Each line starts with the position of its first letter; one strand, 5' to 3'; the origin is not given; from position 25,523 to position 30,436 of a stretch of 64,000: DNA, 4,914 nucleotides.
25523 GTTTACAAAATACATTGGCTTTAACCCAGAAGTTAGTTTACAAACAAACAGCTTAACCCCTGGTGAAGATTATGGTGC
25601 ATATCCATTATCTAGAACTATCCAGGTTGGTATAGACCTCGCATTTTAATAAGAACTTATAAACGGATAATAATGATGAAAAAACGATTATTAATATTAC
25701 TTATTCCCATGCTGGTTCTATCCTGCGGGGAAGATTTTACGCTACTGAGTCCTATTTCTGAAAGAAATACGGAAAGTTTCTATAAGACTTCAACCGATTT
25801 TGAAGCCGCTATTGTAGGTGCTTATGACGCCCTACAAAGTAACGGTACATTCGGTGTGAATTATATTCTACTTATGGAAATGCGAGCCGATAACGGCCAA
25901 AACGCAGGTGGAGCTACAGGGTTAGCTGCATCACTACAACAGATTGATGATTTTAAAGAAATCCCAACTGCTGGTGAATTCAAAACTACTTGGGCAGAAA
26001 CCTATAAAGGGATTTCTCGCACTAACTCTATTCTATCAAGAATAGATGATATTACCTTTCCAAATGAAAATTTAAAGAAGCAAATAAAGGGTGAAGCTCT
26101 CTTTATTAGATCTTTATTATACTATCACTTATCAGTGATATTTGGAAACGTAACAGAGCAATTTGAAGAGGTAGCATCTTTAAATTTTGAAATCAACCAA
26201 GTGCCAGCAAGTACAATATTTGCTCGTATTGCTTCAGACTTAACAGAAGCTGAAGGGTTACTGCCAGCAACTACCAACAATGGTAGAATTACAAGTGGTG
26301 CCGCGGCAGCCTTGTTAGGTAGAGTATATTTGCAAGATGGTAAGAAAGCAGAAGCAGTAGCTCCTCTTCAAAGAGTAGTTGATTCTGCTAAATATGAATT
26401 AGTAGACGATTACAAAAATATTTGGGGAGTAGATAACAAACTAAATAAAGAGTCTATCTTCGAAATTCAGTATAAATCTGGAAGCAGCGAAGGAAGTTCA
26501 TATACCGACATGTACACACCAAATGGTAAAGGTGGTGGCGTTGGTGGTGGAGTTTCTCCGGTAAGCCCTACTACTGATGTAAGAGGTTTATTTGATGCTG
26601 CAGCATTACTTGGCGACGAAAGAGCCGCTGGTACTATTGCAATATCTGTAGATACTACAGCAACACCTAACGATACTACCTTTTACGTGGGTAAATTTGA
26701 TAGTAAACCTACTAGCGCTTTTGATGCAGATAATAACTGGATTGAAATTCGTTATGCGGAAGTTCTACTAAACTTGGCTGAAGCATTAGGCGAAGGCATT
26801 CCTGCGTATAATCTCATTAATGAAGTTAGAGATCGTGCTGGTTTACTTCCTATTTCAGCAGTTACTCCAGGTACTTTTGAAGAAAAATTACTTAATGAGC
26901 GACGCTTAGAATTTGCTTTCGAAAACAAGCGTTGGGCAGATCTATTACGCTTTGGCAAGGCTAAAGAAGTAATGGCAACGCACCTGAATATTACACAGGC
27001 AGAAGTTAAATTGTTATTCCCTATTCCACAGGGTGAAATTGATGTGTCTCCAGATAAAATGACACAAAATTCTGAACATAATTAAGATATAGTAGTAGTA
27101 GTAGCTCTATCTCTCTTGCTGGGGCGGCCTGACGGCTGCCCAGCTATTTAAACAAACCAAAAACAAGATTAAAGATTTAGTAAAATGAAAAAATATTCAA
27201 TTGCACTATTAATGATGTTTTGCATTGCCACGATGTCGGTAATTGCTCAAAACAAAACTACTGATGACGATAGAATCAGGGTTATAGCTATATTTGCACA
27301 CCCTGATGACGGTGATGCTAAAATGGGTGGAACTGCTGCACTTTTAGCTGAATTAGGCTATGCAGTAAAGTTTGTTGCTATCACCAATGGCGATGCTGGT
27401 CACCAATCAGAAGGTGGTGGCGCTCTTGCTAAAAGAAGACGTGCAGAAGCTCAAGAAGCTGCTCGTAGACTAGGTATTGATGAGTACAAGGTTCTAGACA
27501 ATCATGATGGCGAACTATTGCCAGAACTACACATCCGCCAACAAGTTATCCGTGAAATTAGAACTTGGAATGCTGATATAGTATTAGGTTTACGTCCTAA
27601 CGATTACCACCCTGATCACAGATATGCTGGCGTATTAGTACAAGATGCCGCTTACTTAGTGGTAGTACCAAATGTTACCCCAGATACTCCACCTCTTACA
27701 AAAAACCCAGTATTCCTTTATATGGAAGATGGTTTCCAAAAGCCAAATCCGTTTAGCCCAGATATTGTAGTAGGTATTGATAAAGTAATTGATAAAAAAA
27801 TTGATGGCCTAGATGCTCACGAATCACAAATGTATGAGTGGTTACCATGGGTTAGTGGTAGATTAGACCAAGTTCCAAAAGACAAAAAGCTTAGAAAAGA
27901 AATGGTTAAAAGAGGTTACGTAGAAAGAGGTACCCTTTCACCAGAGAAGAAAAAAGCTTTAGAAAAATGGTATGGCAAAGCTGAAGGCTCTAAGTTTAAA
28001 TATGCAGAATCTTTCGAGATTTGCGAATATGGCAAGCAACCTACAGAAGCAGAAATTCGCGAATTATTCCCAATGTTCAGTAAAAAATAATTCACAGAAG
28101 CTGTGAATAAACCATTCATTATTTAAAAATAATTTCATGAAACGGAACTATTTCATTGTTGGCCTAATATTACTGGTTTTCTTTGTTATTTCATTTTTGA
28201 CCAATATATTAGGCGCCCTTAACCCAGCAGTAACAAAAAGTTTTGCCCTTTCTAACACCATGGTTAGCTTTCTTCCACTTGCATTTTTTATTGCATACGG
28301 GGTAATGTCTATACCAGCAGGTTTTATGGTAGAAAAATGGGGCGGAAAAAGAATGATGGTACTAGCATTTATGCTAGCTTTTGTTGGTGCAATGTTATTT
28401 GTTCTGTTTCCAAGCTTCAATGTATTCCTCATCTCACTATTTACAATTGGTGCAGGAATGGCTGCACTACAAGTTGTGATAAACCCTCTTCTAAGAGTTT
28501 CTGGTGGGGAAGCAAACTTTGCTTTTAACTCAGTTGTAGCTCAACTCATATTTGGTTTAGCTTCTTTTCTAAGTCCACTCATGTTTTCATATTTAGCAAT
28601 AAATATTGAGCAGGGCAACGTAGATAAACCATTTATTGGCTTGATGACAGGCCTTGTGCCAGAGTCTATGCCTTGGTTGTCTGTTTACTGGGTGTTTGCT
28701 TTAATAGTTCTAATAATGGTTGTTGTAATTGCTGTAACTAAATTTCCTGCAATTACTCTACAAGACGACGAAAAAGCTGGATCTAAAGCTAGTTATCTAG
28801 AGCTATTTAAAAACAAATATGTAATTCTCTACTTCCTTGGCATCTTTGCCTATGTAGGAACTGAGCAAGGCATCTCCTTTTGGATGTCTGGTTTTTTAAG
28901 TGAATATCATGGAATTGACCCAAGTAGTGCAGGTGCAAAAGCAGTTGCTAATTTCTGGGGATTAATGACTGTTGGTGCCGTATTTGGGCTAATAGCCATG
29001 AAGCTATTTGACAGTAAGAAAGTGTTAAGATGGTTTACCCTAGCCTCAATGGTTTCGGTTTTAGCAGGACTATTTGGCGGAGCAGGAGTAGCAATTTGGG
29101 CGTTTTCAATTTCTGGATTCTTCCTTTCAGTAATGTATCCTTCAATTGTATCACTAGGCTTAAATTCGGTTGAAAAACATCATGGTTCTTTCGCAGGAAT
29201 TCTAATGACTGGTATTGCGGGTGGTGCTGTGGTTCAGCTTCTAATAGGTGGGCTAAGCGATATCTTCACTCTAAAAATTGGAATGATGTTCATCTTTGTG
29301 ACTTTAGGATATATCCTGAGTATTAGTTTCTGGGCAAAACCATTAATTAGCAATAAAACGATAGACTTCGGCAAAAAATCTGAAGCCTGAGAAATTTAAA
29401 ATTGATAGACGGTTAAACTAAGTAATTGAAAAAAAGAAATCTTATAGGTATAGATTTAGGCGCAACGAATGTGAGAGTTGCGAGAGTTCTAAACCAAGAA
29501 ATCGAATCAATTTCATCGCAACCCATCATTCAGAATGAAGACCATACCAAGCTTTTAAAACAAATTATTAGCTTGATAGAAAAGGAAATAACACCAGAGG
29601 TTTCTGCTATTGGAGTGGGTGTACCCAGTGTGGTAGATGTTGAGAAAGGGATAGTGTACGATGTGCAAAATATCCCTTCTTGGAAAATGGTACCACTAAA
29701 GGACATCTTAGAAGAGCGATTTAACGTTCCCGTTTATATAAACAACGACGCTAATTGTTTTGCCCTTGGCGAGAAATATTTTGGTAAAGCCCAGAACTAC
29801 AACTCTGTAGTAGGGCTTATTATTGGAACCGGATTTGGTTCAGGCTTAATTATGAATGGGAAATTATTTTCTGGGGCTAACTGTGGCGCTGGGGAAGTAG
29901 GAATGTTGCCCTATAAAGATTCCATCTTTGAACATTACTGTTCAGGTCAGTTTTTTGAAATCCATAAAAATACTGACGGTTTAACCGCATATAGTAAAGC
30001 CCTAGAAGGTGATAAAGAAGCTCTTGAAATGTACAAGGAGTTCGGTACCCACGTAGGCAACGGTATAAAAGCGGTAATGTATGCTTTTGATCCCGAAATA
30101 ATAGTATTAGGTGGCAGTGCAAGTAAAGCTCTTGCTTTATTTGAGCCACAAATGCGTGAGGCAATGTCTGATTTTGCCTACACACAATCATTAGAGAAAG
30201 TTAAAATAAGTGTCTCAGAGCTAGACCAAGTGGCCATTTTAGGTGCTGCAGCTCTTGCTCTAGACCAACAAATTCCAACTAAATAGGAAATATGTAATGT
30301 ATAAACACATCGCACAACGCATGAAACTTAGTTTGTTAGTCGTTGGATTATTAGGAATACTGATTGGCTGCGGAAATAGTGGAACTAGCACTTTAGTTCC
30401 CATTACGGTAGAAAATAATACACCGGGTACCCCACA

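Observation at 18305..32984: ECF-sigma/FecR-controlled SusC/D locus built around extracytoplasmic de-N-acetylation, with no recognisable glycoside hydrolase or NagA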

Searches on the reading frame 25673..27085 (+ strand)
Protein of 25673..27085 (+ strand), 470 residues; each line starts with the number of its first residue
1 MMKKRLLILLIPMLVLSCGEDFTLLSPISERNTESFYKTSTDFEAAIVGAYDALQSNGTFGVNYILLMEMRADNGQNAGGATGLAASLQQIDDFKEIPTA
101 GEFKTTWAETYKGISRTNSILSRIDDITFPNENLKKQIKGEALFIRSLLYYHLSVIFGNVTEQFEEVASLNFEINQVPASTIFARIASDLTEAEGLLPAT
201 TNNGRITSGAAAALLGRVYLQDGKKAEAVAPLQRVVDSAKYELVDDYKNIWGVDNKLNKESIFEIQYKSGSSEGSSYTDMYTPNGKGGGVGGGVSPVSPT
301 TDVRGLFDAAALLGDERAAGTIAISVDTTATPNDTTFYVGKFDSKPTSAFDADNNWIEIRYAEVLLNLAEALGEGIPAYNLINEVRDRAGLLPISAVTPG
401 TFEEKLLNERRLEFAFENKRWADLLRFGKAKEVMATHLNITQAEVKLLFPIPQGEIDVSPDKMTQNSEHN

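Call 3: search_protein_families(library=pfam, proteins=[window:25673-27085:+], max_evalue=0.01)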
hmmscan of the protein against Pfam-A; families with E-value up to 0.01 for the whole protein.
window:25673-27085:+ (470 aa): 2 families
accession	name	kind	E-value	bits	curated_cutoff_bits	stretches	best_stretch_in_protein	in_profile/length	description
PF07980.17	SusD_RagB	-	2.7e-29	103.2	23.1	1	333-467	129-295/297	SusD family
PF14322.12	SusD-like_3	-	1.8e-23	84.2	27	1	79-220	51-191/191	Starch-binding associating with outer membrane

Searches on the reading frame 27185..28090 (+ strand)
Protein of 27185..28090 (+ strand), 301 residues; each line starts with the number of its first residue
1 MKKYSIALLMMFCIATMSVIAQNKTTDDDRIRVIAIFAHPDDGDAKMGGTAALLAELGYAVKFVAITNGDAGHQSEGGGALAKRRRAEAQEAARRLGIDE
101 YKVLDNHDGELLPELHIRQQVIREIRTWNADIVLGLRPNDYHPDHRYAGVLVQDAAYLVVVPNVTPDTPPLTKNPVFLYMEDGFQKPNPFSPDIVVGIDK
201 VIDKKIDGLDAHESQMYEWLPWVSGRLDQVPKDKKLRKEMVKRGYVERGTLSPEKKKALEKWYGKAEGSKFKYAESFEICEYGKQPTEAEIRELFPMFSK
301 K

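Call 3: search_protein_families(library=pfam, proteins=[window:27185-28090:+], max_evalue=0.01)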
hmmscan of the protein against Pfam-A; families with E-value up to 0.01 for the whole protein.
window:27185-28090:+ (301 aa): 1 family
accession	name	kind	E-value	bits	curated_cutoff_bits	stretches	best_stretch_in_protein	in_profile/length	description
PF02585.22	PIG-L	-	1e-25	91.2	28.2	1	35-155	2-128/129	GlcNAc-PI de-N-acetylase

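Call 5: search_protein_families(library=ncbifam, proteins=[window:27185-28090:+], max_evalue=0.001)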
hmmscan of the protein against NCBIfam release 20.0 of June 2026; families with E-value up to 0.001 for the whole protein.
window:27185-28090:+ (301 aa): 3 families
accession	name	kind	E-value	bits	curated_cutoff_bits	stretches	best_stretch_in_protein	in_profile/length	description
TIGR04001.1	thiol_BshB1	equivalog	2e-32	112.8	182.5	1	31-218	2-181/226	bacillithiol biosynthesis deacetylase BshB1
TIGR04000.1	thiol_BshB2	equivalog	4.2e-13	49.5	195.25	1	33-228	3-197/217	bacillithiol biosynthesis deacetylase BshB2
TIGR03446.1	mycothiol_Mca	equivalog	3e-07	30.3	277.15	1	31-105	1-81/283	mycothiol conjugate amidase Mca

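Call 42: search_solved_structures(query=window:27185-28090:+, max_evalue=0.001)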
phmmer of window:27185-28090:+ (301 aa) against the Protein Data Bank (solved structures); distinct sequences matched with E-value up to 0.001: 9.
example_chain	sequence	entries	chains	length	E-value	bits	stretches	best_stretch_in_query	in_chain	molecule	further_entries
2ixd_A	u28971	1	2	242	2.1e-17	66.7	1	31-218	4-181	LMBE-RELATED PROTEIN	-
8bgn_A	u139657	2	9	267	4e-17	65.8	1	29-218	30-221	Diacetylchitobiose deacetylase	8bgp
8bgo_A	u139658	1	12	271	4.2e-17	65.7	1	29-218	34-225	Diacetylchitobiose deacetylase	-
3we7_A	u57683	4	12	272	2.1e-16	63.4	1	29-218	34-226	Putative uncharacterized protein PH0499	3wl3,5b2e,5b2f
3wl4_A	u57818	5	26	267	7.8e-16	61.5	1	28-219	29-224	Uncharacterized protein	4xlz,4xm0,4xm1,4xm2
6p2t_A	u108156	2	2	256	5.3e-13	52.2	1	33-218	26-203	N-acetyl-alpha-D-glucosaminyl L-malate deacetylase 1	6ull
1uan_A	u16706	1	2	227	3.3e-11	46.3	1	33-216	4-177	hypothetical protein TT1542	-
5bmo_A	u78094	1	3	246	1e-09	41.4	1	27-156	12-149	Putative uncharacterized protein LnmX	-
5cgz_A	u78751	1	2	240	9.1e-06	28.5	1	34-221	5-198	4-oxalmesaconate hydratase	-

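Call 59: search_solved_structures(query=window:27185-28090:+, max_evalue=1e-10, show_alignments=2)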
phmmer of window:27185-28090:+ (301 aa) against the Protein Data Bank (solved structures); distinct sequences matched with E-value up to 1e-10: 7.
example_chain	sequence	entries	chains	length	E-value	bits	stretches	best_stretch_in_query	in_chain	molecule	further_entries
2ixd_A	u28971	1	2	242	2.1e-17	66.7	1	31-218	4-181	LMBE-RELATED PROTEIN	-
8bgn_A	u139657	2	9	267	4e-17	65.8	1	29-218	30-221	Diacetylchitobiose deacetylase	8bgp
8bgo_A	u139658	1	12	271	4.2e-17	65.7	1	29-218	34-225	Diacetylchitobiose deacetylase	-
3we7_A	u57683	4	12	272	2.1e-16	63.4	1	29-218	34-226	Putative uncharacterized protein PH0499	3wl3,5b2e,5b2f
3wl4_A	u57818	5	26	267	7.8e-16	61.5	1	28-219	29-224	Uncharacterized protein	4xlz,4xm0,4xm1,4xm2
6p2t_A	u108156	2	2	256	5.3e-13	52.2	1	33-218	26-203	N-acetyl-alpha-D-glucosaminyl L-malate deacetylase 1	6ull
1uan_A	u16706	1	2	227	3.3e-11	46.3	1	33-216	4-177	hypothetical protein TT1542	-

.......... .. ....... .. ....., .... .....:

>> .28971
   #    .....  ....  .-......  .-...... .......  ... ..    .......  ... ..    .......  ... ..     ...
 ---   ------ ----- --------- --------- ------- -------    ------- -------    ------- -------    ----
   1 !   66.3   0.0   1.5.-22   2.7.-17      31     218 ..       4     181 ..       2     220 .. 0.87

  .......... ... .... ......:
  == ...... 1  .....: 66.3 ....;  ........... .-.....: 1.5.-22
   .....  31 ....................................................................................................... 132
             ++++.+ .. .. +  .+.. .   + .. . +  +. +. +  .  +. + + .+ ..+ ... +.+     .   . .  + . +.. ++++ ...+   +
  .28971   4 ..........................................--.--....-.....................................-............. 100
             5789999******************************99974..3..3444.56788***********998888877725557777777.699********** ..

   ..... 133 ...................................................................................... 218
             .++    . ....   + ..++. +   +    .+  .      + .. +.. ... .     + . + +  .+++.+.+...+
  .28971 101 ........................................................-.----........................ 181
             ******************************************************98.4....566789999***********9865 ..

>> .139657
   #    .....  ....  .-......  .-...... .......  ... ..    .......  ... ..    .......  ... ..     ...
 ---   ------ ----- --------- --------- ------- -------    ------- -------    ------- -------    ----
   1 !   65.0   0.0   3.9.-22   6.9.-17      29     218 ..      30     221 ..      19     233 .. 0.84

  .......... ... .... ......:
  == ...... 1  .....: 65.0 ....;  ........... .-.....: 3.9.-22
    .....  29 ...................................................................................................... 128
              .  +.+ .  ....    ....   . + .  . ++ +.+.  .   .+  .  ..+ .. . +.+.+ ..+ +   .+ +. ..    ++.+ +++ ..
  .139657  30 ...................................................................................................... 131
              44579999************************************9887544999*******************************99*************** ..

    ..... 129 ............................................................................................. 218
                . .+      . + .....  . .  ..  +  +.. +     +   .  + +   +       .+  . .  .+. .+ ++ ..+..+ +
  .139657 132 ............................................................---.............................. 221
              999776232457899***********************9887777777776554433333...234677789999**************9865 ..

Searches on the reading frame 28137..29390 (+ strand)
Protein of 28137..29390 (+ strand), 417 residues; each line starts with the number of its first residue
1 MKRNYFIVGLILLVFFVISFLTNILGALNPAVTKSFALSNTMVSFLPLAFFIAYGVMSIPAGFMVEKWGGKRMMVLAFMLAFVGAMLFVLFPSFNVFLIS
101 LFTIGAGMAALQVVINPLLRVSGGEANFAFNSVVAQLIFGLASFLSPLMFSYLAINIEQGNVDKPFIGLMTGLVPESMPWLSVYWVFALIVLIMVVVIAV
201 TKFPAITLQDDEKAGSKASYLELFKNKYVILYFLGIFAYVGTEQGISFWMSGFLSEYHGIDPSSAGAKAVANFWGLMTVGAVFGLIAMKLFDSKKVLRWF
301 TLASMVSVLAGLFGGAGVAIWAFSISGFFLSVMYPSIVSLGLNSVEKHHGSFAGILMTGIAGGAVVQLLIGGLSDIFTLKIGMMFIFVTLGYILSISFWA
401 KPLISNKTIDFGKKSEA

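Call 3: search_protein_families(library=pfam, proteins=[window:28137-29390:+], max_evalue=0.01)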
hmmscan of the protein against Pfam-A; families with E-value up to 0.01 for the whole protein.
window:28137-29390:+ (417 aa): 1 family
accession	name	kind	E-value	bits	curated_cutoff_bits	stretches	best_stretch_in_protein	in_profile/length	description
PF07690.21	MFS_1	-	1.9e-26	93.2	33.4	1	12-365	2-344/347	Major Facilitator Superfamily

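Call 5: search_protein_families(library=ncbifam, proteins=[window:28137-29390:+], max_evalue=0.001)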
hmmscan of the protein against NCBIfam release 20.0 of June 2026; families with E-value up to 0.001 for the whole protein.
window:28137-29390:+ (417 aa): 7 families
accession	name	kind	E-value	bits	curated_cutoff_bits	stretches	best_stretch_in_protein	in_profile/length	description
TIGR01272.1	gluP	subfamily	1.9e-31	109.7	202.55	1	92-394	8-308/310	glucose/galactose MFS transporter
TIGR00885.1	fucP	equivalog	4.9e-27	95.1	280.4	1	7-376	2-381/410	L-fucose:H+ symporter permease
NF007524.0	PRK10133.1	equivalog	1.3e-25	90.1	427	1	4-376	23-407/438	L-fucose:H+ symporter permease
NF046060.1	NagP_SO3503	equivalog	1.4e-18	67.1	625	1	8-314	8-312/423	N-acetylglucosamine MFS transporter NagP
NF002982.0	PRK03699.1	equivalog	8.4e-15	54.7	221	1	171-398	153-378/395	MFS transporter TsgA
NF007256.0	PRK09705.1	subfamily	6.2e-05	22.2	312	1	5-119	9-122/393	cyanate transporter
TIGR00886.1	2A0108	subfamily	0.00023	20.3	311.7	1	15-109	9-106/368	NarK family nitrate/nitrite MFS transporter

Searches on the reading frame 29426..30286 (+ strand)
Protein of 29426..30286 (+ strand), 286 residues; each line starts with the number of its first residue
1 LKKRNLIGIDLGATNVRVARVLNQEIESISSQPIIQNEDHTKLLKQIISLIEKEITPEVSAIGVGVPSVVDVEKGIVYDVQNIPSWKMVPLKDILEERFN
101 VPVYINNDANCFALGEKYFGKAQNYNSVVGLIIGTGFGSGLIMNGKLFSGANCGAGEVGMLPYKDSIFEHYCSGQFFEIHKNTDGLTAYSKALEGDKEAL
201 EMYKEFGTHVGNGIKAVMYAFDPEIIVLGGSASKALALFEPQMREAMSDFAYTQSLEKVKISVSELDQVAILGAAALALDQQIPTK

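Call 3: search_protein_families(library=pfam, proteins=[window:29426-30286:+], max_evalue=0.01)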
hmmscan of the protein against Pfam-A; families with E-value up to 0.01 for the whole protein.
window:29426-30286:+ (286 aa): 2 families
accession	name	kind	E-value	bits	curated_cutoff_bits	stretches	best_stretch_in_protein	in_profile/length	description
PF00480.26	ROK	-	5.2e-49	167.8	22.9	1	7-280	2-293/294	ROK family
PF02685.22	Glucokinase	-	0.00033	20.2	22.1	0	10-120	4-110/314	Glucokinase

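Call 5: search_protein_families(library=ncbifam, proteins=[window:29426-30286:+], max_evalue=0.001)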
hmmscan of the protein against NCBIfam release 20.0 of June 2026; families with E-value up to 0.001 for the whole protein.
window:29426-30286:+ (286 aa): 13 families
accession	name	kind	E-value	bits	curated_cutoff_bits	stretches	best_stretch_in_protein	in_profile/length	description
TIGR00744.1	ROK_glcA_fam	subfamily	2.1e-41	142.2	260.35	2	7-162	1-160/318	ROK family glucokinase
NF007251.0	PRK09698.1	equivalog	3.2e-35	121.8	253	1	2-281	4-299/304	allose kinase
NF009835.0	PRK13310.1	equivalog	1.3e-34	120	380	1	7-161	3-158/303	N-acetylglucosamine kinase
NF047937.1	TransRegNagC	equivalog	2.5e-29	102.7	650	2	34-161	109-241/399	DNA-binding transcriptional regulator NagC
NF007108.0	PRK09557.1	equivalog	3.1e-27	95.7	443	1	7-163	4-163/303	fructokinase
NF049930.1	TransRegMlc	equivalog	3.4e-26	92.5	530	2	34-161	115-247/405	sugar metabolism global transcriptional regulator Mlc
NF042998.1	bglucokin_BglK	equivalog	5.1e-26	91.6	550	1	7-161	4-156/291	beta-glucoside kinase BglK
NF009836.0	PRK13311.1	equivalog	4.8e-22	78.4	551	1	7-161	3-158/256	N-acetyl-D-glucosamine kinase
NF045551.1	GK_Pyrobac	equivalog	1.3e-20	73.9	500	1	6-280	2-282/294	ATP-dependent glucokinase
NF045942.1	PolPhglucPhase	equivalog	4.5e-17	62.6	250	1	7-159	3-157/242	polyphosphate--glucose phosphotransferase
NF003461.0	PRK05082.1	subfamily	5.3e-17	62.1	283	1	7-159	4-155/291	N-acetylmannosamine kinase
NF047821.1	NactlManKinNanK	equivalog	3.1e-15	56.5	450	1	6-159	3-155/288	N-acetylmannosamine kinase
NF045550.1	FrctkaseScrK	equivalog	1.3e-10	41.2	400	1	10-162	9-161/293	fructokinase ScrK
